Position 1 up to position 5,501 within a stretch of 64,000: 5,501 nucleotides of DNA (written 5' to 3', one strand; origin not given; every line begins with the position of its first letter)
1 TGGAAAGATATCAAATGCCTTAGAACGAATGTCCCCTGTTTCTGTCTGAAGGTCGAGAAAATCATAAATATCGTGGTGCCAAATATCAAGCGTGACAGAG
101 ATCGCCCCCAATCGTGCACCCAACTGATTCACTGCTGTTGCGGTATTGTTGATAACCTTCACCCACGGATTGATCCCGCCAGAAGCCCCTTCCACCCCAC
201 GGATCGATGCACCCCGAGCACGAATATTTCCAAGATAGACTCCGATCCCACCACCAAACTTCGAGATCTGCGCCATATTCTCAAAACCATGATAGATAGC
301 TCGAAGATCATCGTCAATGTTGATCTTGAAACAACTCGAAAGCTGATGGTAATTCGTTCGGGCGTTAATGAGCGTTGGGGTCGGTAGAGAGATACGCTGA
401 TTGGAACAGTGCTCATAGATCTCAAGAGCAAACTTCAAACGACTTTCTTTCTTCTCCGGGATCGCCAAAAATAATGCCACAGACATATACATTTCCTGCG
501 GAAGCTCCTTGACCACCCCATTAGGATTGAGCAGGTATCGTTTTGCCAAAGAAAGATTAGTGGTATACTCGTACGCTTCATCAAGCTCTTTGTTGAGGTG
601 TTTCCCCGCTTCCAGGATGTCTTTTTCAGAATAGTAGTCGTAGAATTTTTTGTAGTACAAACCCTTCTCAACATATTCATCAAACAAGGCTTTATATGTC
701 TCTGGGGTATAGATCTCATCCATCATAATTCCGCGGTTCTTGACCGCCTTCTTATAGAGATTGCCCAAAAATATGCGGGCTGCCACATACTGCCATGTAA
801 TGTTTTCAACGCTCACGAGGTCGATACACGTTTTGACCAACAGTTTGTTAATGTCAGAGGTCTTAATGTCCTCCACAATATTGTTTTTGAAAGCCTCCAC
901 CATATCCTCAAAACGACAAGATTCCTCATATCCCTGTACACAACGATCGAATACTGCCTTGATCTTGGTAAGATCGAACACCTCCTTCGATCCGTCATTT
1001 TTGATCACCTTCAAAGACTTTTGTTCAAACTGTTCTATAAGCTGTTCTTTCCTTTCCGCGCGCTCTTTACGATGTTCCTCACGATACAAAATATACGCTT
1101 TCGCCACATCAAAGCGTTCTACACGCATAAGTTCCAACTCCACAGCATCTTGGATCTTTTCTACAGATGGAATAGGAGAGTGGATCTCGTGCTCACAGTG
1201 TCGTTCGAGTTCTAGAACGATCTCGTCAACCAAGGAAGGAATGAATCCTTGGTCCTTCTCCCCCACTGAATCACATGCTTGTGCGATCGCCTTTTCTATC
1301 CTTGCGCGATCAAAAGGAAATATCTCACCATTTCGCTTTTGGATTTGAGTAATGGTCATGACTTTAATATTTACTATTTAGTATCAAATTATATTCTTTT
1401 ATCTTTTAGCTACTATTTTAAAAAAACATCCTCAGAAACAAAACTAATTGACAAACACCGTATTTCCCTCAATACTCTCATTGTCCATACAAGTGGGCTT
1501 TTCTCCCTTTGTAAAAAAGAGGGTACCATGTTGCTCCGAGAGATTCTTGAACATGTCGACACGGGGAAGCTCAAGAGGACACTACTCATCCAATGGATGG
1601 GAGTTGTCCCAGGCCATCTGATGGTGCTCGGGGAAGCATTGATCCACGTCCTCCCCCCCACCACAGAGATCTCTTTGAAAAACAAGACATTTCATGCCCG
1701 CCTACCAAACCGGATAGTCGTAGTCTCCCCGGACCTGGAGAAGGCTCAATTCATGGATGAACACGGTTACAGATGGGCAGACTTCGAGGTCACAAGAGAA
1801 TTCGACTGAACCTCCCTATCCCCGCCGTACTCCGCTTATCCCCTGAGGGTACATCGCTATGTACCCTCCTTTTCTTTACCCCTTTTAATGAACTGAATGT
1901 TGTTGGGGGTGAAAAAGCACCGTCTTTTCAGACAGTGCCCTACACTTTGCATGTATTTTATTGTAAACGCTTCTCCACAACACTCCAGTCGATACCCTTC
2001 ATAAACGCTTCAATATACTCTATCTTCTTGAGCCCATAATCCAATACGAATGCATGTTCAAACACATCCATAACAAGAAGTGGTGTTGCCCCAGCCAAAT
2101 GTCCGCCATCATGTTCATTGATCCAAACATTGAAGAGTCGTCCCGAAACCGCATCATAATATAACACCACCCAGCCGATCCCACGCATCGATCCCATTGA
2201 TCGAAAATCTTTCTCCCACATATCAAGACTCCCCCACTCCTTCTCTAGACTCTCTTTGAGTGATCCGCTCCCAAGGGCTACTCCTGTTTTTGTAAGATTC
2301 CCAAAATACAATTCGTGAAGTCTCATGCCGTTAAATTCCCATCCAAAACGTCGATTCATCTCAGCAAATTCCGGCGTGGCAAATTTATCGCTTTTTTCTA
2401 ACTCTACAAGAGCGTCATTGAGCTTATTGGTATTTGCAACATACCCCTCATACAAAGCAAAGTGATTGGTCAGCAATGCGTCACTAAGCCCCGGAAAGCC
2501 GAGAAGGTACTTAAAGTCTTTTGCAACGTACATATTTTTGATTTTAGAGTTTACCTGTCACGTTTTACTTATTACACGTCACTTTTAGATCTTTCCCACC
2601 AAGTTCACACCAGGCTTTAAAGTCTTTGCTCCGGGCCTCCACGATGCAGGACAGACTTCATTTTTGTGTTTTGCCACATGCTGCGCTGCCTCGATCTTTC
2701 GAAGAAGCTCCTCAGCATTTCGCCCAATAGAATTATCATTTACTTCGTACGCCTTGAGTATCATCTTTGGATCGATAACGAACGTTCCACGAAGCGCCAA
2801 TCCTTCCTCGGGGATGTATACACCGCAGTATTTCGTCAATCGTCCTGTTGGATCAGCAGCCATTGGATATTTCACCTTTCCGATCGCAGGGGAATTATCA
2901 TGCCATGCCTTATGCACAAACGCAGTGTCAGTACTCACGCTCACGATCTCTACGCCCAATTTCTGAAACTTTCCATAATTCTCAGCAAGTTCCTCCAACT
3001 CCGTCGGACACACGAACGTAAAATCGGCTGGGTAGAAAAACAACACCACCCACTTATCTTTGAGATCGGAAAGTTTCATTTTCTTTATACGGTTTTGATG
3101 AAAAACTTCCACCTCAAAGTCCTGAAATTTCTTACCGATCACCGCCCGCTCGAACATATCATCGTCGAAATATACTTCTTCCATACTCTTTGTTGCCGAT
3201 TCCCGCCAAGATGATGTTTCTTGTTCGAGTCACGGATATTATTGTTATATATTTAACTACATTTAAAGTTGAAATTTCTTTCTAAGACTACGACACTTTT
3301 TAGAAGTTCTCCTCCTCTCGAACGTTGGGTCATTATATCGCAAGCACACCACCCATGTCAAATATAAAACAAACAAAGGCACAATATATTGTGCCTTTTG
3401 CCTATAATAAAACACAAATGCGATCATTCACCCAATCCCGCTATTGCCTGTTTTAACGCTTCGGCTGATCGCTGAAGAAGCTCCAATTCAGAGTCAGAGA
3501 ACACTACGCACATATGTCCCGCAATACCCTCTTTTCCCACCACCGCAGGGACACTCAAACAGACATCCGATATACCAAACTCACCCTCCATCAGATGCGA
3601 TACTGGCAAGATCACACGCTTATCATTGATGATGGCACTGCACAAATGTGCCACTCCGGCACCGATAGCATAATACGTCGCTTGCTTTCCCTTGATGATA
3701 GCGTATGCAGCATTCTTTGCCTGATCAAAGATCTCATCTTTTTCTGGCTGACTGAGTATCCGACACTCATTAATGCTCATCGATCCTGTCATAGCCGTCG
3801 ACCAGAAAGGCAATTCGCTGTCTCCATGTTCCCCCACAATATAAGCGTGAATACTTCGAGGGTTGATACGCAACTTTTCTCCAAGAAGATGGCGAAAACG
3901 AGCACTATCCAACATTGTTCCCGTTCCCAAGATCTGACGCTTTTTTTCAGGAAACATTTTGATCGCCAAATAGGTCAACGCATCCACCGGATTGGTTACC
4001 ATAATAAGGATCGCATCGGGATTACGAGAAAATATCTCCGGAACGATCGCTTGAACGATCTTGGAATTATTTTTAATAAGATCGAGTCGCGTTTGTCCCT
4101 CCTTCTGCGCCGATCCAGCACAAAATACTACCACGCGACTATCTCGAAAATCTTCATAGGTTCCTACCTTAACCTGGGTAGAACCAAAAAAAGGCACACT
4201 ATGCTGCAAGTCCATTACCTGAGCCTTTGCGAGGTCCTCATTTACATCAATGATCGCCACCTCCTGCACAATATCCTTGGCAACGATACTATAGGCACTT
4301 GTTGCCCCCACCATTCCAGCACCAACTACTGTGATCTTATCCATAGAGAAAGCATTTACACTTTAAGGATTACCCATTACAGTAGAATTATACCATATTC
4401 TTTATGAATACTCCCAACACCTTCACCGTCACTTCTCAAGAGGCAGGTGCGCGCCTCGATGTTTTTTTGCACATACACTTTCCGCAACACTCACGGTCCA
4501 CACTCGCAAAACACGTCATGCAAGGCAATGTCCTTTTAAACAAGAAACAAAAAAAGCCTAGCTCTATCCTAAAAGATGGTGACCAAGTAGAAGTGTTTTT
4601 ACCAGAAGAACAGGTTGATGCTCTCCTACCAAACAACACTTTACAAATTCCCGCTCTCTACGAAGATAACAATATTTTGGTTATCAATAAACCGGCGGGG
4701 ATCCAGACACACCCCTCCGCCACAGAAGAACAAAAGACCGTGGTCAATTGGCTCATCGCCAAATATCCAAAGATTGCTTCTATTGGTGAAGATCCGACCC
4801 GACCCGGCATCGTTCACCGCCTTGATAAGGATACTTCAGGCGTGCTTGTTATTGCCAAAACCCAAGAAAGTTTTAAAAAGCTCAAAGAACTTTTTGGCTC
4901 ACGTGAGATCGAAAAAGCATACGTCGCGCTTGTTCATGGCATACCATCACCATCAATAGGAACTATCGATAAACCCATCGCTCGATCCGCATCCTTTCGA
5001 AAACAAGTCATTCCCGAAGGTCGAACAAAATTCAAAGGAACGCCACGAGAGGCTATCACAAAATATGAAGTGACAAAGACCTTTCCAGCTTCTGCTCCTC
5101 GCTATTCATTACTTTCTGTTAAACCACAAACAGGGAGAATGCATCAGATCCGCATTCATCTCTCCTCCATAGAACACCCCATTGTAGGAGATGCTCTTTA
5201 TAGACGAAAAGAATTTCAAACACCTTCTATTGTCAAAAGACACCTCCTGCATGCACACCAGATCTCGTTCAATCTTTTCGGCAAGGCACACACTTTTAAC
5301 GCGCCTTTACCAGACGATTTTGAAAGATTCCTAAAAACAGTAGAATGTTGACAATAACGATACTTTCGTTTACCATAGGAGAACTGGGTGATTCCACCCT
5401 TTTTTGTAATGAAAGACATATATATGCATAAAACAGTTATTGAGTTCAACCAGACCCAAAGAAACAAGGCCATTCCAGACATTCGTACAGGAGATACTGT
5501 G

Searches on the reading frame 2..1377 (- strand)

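Call 49: search_protein_families(library=pfam, proteins=[window:2-1377:-])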
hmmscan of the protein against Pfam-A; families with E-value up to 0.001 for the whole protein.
window:2-1377:- (458 aa): 3 families
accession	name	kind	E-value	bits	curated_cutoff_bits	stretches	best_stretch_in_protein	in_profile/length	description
PF02867.20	Ribonuc_red_lgC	-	2e-32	113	23.9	1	347-454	1-108/523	Ribonucleotide reductase, barrel domain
PF03477.21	ATP-cone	-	2.5e-30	105.3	25.8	2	11-103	2-87/88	ATP cone domain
PF00317.26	Ribonuc_red_lgN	-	2.4e-17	63.2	28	1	277-342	11-75/77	Ribonucleotide reductase, all-alpha domain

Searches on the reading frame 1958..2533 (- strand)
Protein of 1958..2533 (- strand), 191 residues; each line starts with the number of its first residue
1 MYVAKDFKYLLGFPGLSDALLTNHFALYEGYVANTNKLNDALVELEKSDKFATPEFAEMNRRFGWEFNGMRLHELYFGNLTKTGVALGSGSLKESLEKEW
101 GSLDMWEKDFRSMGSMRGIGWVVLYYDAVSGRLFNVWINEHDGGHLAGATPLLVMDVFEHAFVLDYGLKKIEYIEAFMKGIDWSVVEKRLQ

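Call 46: search_protein_families(library=pfam, proteins=[window:1958-2533:-])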
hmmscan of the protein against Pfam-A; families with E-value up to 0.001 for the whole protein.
window:1958-2533:- (191 aa): 1 family
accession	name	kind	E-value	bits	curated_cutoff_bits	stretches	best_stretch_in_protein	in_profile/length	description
PF02777.23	Sod_Fe_C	-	9.9e-25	87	20.9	1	89-189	2-102/102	Iron/manganese superoxide dismutases, C-terminal domain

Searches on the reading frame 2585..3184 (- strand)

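Call 46: search_protein_families(library=pfam, proteins=[window:2585-3184:-])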
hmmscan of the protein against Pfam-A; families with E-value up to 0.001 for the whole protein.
window:2585-3184:- (199 aa): 3 families
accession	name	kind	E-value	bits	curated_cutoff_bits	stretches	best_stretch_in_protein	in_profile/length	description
PF00578.27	AhpC-TSA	-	1.2e-38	132.2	26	1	16-145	1-123/124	AhpC/TSA family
PF08534.16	Redoxin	-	2.2e-17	63.7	26.6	1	17-157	3-144/148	Redoxin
PF10417.14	1-cysPrx_C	-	1.4e-07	31.8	21.1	1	166-191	1-29/41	C-terminal domain of 1-Cys peroxiredoxin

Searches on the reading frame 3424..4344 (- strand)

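Call 46: search_protein_families(library=pfam, proteins=[window:3424-4344:-])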
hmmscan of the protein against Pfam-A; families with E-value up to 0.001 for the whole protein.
window:3424-4344:- (306 aa): 2 families
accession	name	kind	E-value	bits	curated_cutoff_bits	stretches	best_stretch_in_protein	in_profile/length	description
PF00056.29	Ldh_1_N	-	2e-38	132.1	27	1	3-140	2-141/141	lactate/malate dehydrogenase, NAD binding domain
PF02866.23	Ldh_1_C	-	1.5e-31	110.1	22.6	1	143-302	1-168/174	lactate/malate dehydrogenase, alpha/beta C-terminal domain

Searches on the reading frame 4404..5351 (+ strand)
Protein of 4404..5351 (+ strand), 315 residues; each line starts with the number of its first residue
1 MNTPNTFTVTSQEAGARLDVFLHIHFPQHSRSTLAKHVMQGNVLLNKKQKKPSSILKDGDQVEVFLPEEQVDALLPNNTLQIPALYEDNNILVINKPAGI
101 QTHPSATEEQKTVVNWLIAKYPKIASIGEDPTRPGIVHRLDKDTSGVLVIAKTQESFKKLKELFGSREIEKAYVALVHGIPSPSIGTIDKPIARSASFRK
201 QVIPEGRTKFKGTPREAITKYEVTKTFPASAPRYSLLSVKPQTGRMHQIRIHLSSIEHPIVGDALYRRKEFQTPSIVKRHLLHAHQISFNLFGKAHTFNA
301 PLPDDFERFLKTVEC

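Call 46: search_protein_families(library=pfam, proteins=[window:4404-5351:+])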
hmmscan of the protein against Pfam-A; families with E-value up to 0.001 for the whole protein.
window:4404-5351:+ (315 aa): 2 families
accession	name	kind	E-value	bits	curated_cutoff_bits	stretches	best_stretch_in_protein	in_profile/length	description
PF00849.27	PseudoU_synth_2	-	4.5e-34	118.3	26.8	1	90-255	1-152/152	RNA pseudouridylate synthase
PF01479.30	S4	-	2.7e-07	30.6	22.8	1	17-62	2-48/48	S4 domain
